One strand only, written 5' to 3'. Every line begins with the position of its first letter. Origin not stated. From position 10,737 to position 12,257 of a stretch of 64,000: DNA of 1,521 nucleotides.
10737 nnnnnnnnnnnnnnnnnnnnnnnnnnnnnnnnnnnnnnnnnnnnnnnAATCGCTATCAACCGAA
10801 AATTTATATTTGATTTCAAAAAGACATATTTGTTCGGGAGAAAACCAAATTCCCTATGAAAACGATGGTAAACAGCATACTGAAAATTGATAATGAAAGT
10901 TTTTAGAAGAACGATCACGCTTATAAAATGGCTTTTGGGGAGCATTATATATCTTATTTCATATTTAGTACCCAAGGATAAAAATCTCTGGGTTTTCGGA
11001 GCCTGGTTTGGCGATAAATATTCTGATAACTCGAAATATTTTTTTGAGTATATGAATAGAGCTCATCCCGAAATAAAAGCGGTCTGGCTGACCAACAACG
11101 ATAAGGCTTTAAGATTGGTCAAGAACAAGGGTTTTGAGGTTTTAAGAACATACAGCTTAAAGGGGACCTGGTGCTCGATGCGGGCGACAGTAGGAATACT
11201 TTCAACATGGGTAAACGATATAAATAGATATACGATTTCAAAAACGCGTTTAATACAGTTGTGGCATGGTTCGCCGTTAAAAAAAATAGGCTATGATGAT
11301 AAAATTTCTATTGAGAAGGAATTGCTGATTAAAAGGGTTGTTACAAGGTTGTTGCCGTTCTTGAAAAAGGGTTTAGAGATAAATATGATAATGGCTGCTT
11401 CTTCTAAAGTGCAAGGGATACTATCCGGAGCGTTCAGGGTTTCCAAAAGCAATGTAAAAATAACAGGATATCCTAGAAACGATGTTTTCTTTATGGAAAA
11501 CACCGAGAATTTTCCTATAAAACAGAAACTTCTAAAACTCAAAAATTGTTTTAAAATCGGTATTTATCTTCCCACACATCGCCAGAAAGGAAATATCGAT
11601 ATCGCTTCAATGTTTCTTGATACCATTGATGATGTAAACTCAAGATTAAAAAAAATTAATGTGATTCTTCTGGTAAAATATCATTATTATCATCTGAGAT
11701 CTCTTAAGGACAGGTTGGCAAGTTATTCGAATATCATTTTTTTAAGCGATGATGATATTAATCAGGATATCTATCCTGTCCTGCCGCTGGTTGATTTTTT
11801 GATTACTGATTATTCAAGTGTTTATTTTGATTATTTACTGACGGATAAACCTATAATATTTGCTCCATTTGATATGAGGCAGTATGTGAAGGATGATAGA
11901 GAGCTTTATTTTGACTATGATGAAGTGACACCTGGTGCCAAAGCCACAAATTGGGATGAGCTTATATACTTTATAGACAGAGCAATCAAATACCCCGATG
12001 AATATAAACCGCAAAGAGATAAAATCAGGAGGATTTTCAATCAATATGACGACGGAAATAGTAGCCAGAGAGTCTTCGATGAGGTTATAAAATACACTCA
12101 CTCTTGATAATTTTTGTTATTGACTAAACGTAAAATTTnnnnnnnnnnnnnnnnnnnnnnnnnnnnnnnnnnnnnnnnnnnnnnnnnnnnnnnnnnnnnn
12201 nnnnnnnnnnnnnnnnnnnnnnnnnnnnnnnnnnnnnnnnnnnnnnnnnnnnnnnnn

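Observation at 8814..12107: Teichoic-acid-like module in a Gram-negative genome: Wzx flippase, LicC-like cytidylyltransferase and TagF-like CDP-alcohol phosphotransferase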

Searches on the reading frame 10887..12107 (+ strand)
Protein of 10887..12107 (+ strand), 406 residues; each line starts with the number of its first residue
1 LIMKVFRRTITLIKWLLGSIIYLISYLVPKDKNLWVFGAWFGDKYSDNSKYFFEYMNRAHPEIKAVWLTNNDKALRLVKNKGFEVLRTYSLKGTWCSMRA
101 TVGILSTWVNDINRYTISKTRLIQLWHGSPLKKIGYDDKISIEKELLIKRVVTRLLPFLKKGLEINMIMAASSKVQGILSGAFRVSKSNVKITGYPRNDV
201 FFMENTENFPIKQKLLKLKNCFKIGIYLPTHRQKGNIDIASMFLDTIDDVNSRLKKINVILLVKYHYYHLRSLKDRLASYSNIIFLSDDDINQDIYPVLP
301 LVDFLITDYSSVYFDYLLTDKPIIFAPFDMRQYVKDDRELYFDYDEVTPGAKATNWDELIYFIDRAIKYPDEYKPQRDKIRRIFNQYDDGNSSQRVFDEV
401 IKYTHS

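Call 3: search_protein_families(library=pfam, proteins=[window:10887-12107:+], max_evalue=0.01)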
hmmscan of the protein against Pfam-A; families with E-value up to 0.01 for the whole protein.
window:10887-12107:+ (406 aa): 1 family
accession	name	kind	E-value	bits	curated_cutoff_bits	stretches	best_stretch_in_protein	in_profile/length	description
PF04464.20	Glyphos_transf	-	8.1e-70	236.1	22.1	1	21-401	2-366/367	CDP-Glycerol:Poly(glycerophosphate) glycerophosphotransferase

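Call 4: search_protein_families(library=ncbifam, proteins=[window:10887-12107:+], max_evalue=0.01)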
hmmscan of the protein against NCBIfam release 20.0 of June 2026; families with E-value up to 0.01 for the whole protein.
window:10887-12107:+ (406 aa): 4 families
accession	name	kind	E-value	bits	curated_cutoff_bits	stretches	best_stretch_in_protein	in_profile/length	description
NF041712.1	techglyph_taseTarF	equivalog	1.2e-41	143.1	550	1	15-402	11-388/388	teichoic acid glycerol-phosphate transferase TarF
NF041713.1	Tar_polymTarL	equivalog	6.4e-19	68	1000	1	179-401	343-560/562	teichoic acid ribitol-phosphate polymerase TarL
NF041711.1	TagprimaseTarB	equivalog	3.9e-09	36.2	500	1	119-364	112-329/362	teichoic acid glycerol-phosphate primase TarB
NF046086.1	BFO_1060_trans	domain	5.1e-05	22.6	200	1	275-403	241-363/365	BFO_1060 family glycosyltransferase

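Call 8: search_solved_structures(query=window:10893-12107:+, max_evalue=0.01, show_alignments=3)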
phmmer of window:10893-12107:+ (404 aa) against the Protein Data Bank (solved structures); distinct sequences matched with E-value up to 0.01: 7.
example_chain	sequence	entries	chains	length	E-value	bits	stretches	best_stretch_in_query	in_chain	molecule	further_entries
3l7i_A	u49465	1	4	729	6.3e-24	88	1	33-398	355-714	Teichoic acid biosynthesis protein F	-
3l7j_A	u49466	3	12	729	7e-23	84.5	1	33-398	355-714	Teichoic acid biosynthesis protein F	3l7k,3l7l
3l7m_A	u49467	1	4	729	7.9e-23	84.4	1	33-398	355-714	Teichoic acid biosynthesis protein F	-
8va1_A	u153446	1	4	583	6.8e-16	61.5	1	178-395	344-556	Teichoic acid ribitol-phosphate polymerase TarL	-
8a0c_A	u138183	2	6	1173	2.7e-12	49.7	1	28-364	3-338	Bcs3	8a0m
9h50_A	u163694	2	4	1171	7.3e-12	48.3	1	32-364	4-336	Bcs3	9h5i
8qoy_A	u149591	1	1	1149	5.3e-08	35.5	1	120-394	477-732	TagF-like capsule polymerase Cps3D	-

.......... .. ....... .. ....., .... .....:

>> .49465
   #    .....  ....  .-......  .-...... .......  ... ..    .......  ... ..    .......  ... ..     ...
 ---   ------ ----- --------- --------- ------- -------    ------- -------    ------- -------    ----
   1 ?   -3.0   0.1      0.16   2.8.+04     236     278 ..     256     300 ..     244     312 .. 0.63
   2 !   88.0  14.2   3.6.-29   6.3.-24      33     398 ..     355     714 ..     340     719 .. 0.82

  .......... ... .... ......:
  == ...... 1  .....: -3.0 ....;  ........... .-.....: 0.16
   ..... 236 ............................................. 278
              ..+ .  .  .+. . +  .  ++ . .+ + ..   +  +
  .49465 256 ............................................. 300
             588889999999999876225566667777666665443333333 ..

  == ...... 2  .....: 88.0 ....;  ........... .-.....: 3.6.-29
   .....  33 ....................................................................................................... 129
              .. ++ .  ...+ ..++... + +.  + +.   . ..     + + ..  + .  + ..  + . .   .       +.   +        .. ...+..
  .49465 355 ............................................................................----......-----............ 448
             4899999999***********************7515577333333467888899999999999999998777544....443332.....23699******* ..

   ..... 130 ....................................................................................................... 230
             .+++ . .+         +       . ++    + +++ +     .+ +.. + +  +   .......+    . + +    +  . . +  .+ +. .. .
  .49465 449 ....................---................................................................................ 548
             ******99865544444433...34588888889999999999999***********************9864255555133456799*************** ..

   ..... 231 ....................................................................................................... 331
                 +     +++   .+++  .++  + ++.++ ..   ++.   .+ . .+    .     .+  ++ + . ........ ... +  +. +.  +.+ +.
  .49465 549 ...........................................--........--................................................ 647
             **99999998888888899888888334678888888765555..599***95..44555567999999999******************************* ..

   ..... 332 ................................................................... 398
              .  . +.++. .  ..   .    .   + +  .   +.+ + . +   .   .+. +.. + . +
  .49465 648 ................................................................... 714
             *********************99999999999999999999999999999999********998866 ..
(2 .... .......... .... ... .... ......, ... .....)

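Call 9: find_encoding_contigs(protein=window:10893-12107:+, flank=10000, max_places=6)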
Protein window:10893-12107:+ (404 aa): 1 contig read that carries it; 1 place shown.
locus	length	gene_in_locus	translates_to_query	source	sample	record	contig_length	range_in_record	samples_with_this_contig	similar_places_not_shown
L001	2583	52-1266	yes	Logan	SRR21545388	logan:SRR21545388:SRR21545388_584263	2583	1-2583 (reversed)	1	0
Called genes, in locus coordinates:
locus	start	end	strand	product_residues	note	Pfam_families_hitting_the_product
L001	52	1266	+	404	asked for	PF04464:Glyphos_transf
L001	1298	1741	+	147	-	-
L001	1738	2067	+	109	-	-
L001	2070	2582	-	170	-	?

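Call 14: find_homologous_proteins(query=window:10893-12107:+)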
Query window:10893-12107:+ (404 aa): 2307 proteins with E <= 0.001 among 5086 candidates; the best 120 are listed.
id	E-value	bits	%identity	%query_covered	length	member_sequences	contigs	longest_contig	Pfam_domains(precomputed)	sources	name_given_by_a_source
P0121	2.8e-270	914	100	100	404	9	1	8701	PF04464.21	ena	-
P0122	5.0e-231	785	85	99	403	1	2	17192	PF04464.21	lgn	-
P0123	4.8e-193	660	71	99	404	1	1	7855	PF04464.21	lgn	-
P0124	1.1e-158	547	60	99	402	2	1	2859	PF04464.21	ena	-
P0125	1.1e-156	540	58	99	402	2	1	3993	PF04464.21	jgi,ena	-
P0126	2.2e-140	486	54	99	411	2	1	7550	PF04464.21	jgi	-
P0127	2.1e-139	483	53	99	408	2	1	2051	PF04464.21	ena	-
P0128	1.2e-138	481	53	98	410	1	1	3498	PF04464.21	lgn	-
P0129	1.5e-138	480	52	99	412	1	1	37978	PF04464.21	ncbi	-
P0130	5.0e-138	479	49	100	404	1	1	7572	PF04464.21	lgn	-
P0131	1.1e-136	474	54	95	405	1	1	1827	PF04464.21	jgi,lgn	jgi:CDP-glycerol glycerophosphotransferase (TagB/SpsB family)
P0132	1.2e-135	471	49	99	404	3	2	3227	PF04464.21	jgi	jgi:CDP-glycerol glycerophosphotransferase (TagB/SpsB family)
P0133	5.4e-135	469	48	100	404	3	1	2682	PF04464.21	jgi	jgi:CDP-glycerol glycerophosphotransferase (TagB/SpsB family)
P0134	1.6e-133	464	52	95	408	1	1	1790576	PF04464.21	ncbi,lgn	ncbi:CDP-glycerol glycerophosphotransferase family protein [Desulfurobacterium crinifex]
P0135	2.2e-132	460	52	97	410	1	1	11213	PF04464.21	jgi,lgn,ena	-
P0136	7.6e-132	458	51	99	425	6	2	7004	PF04464.21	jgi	-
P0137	8.8e-131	455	52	95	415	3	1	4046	PF04464.21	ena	-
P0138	1.1e-130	454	54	95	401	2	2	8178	PF04464.21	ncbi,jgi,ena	-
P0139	2.6e-130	453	51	95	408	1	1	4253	PF04464.21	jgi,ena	-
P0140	3.5e-130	453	51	98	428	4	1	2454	PF04464.21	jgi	-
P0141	4.4e-130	452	49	98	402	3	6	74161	PF04464.21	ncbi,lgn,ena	ncbi:MAG: CDP-glycerol glycerophosphotransferase family protein [Candidatus Omnitrophota bacterium]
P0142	1.8e-129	450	52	96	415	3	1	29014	PF04464.21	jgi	-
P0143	1.9e-129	450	50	99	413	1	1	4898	PF04464.21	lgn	-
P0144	2.0e-129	450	50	99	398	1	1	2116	PF04464.21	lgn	-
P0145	4.6e-128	446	52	99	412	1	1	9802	PF04464.21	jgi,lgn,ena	-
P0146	5.1e-128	446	49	98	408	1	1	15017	PF04464.21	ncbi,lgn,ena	-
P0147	3.1e-127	443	51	95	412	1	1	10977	PF04464.21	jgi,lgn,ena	-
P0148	5.1e-127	442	52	96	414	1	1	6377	PF04464.21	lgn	-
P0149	1.1e-126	441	52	95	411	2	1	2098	PF04464.21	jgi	-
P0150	4.8e-126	439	49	96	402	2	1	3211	PF04464.21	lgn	-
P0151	1.3e-125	438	54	96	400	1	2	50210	PF04464.21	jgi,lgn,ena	-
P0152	2.5e-125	437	51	94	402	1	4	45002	PF04464.21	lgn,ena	-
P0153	3.5e-124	433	52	95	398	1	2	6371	PF04464.21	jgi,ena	-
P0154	2.5e-123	430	49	94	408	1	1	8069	PF04464.21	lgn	-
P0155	4.7e-123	429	52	97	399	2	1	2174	PF04464.21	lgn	-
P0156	6.3e-123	429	49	96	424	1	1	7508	PF04464.21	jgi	-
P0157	2.3e-122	427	51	98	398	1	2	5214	PF04464.21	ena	-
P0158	4.0e-122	426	51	98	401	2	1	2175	PF04464.21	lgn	-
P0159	4.2e-122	426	47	99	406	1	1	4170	PF04464.21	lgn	-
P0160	5.4e-122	426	51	96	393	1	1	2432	PF04464.21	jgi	-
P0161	9.8e-122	425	48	99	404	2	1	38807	PF04464.21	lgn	-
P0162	1.0e-121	425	51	98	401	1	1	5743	PF04464.21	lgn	-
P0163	2.8e-121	423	49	95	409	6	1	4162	PF04464.21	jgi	-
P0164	9.8e-121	422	48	99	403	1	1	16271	PF04464.21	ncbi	-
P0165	1.0e-120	422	46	99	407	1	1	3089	PF04464.21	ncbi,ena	-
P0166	1.6e-120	421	50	98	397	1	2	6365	PF04464.21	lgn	-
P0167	1.0e-119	418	50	96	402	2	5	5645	PF04464.21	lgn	-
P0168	2.7e-119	417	47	96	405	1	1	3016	PF04464.21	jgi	-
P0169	2.9e-117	410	46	96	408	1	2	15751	PF04464.21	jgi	-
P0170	1.2e-116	408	50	98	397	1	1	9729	PF04464.21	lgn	-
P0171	7.5e-115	402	47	94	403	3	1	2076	PF04464.21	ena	-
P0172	1.1e-114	402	49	97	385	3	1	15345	PF04464.21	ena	-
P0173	1.2e-114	402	49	97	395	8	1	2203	PF04464.21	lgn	-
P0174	2.4e-113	397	45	97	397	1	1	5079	PF04464.21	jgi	jgi:CDP-glycerol glycerophosphotransferase (TagB/SpsB family)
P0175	2.6e-113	397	49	95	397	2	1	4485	PF04464.21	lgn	-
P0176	3.1e-113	397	48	94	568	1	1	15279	PF04464.21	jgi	jgi:CDP-glycerol glycerophosphotransferase (TagB/SpsB family)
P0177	3.2e-113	397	47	95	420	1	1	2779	PF04464.21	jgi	jgi:CDP-glycerol glycerophosphotransferase (TagB/SpsB family)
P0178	1.2e-112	395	44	96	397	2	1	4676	PF04464.21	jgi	-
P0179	2.9e-112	394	48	96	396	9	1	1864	PF04464.21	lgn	-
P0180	4.7e-112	393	48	94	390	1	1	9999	PF04464.21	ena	-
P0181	1.3e-111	392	47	95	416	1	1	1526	PF02350.26,PF04464.21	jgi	jgi:CDP-glycerol glycerophosphotransferase (TagB/SpsB family)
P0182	1.7e-110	388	45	98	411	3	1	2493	PF04464.21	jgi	-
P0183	2.3e-110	388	47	94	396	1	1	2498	PF02350.26,PF04464.21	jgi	-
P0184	8.3e-110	386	47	98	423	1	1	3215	PF04464.21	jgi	-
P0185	2.2e-109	384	47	98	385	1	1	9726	PF04464.21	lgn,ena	-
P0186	4.5e-109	383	47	94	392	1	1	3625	PF04464.21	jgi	-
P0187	5.6e-109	383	48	94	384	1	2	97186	PF04464.21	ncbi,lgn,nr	ncbi:MAG: CDP-glycerol glycerophosphotransferase family protein [Methanobacteriaceae archaeon]|nr:CD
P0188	1.7e-108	381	46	94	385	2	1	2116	PF04464.21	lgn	-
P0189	2.3e-108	381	45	96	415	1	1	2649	PF04464.21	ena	-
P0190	4.8e-108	380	48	96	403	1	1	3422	PF04464.21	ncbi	-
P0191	4.8e-108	380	47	97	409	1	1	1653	PF04464.21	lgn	-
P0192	6.3e-108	380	47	94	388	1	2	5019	PF04464.21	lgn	-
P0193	1.9e-107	378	46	99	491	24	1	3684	PF04464.21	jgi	jgi:CDP-glycerol glycerophosphotransferase (TagB/SpsB family)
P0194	2.0e-107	378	44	98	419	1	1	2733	PF04464.21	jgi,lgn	jgi:CDP-glycerol glycerophosphotransferase (TagB/SpsB family)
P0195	5.2e-107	376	45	98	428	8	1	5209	PF02350.26,PF04464.21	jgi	jgi:CDP-glycerol glycerophosphotransferase (TagB/SpsB family)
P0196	7.6e-107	376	46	99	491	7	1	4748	PF04464.21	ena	-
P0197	1.1e-106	375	46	96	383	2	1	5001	PF04464.21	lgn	-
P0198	1.3e-106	375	58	75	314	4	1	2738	PF04464.21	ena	-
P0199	1.9e-106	375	48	97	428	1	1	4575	PF04464.21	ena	-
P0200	2.4e-106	374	46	94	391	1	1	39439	PF04464.21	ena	-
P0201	2.5e-106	374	46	95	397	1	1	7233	PF04464.21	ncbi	-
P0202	5.0e-106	373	44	98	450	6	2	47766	PF04464.21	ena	-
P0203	5.1e-106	373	43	99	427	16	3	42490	PF04464.21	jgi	jgi:CDP-glycerol glycerophosphotransferase (TagB/SpsB family)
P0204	7.3e-106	373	46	98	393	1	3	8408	PF04464.21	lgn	-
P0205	1.0e-105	372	46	95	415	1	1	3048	PF04464.21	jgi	-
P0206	2.0e-105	371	45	97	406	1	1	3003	PF04464.21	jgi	-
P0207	5.3e-105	370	44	96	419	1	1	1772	PF04464.21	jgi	jgi:CDP-glycerol glycerophosphotransferase (TagB/SpsB family)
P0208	1.2e-104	369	44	97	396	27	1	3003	PF04464.21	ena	-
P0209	3.4e-104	367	46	99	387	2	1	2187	PF04464.21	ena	-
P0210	3.6e-104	367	45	96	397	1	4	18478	PF04464.21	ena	-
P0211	3.6e-104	367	46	98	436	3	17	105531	PF02350.26,PF04464.21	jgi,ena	jgi:CDP-glycerol glycerophosphotransferase (TagB/SpsB family)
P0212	4.4e-104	367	46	99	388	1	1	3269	PF04464.21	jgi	-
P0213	1.1e-103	366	45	98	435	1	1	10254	PF02350.26,PF04464.21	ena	-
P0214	1.2e-103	365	43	94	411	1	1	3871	PF04464.21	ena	-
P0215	3.1e-103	364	42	97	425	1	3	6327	PF04464.21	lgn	-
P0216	8.1e-103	363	44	94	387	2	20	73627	PF04464.21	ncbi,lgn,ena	-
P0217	8.8e-103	363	43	98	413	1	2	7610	PF04464.21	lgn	-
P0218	1.3e-102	362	47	92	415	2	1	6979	PF04464.21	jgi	-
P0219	1.6e-102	362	43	97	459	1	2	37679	PF04464.21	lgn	-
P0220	2.0e-102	361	45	93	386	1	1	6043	PF04464.21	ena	-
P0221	2.2e-102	361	48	81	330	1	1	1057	PF04464.21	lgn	-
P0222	6.1e-102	360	45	99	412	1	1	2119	PF04464.21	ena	-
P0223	7.2e-102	360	44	96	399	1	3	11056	PF04464.21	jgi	-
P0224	1.1e-101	359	44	97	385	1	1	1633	PF04464.21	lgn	-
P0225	1.3e-101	359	45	99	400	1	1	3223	PF04464.21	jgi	-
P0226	1.8e-101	358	45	95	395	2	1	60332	PF04464.21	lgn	-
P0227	3.1e-101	357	43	97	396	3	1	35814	PF04464.21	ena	-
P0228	3.1e-101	357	47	97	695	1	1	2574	PF13641.13,PF04464.21,PF00535.33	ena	-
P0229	3.7e-101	357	42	99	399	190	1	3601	PF04464.21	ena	-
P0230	5.1e-101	357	45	98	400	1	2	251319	PF04464.21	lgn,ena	-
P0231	8.7e-101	356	44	97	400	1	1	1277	PF04464.21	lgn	-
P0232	1.3e-100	355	44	96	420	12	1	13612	PF02350.26,PF04464.21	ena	-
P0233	1.5e-100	355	46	93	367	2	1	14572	PF04464.21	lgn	-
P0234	6.6e-100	353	43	97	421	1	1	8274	PF04464.21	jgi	jgi:CDP-glycerol glycerophosphotransferase (TagB/SpsB family)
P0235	1.4e-99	352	46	94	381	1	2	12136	PF04464.21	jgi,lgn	jgi:CDP-glycerol glycerophosphotransferase (TagB/SpsB family)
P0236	1.8e-99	352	46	99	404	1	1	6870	PF04464.21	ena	-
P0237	2.5e-99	351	43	95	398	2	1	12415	PF04464.21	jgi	-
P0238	4.6e-99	350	43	99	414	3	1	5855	PF04464.21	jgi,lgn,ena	-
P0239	5.0e-99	350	43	98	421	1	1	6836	PF04464.21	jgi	-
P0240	6.2e-99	350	45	92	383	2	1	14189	PF02350.26,PF04464.21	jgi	jgi:CDP-glycerol glycerophosphotransferase (TagB/SpsB family)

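Call 15: find_related_loci(query=window:10893-12107:+, collection=genome_contigs, flank=10000)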
Query window:10893-12107:+ (404 aa) in genome_contigs; peptide patterns used: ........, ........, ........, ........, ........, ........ (x = any residue, [..] = any of these).
85 stretches matched a pattern; 3 encode a relative of the query (tblastn E <= 1e-3); 3 distinct loci.
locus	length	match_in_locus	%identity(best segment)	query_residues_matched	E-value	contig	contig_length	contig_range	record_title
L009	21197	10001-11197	59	1-399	3e-165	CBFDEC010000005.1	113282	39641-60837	MAG TPA_asm: uncultured bacterium isolate SRR26215678_metabat2_26 genome assembly, contig: ERZ25073496.59, whole genome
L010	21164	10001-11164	33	13-400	8e-65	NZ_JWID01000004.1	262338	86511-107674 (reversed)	Defluviitalea phaphyphila strain Alg1 scaffold4, whole genome shotgun sequence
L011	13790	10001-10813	27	116-396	2e-13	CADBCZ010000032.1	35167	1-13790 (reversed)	MAG: uncultured Lachnospiraceae bacterium isolate RUG13856 genome assembly, contig: RUG13856_asm_32, whole genome shotgu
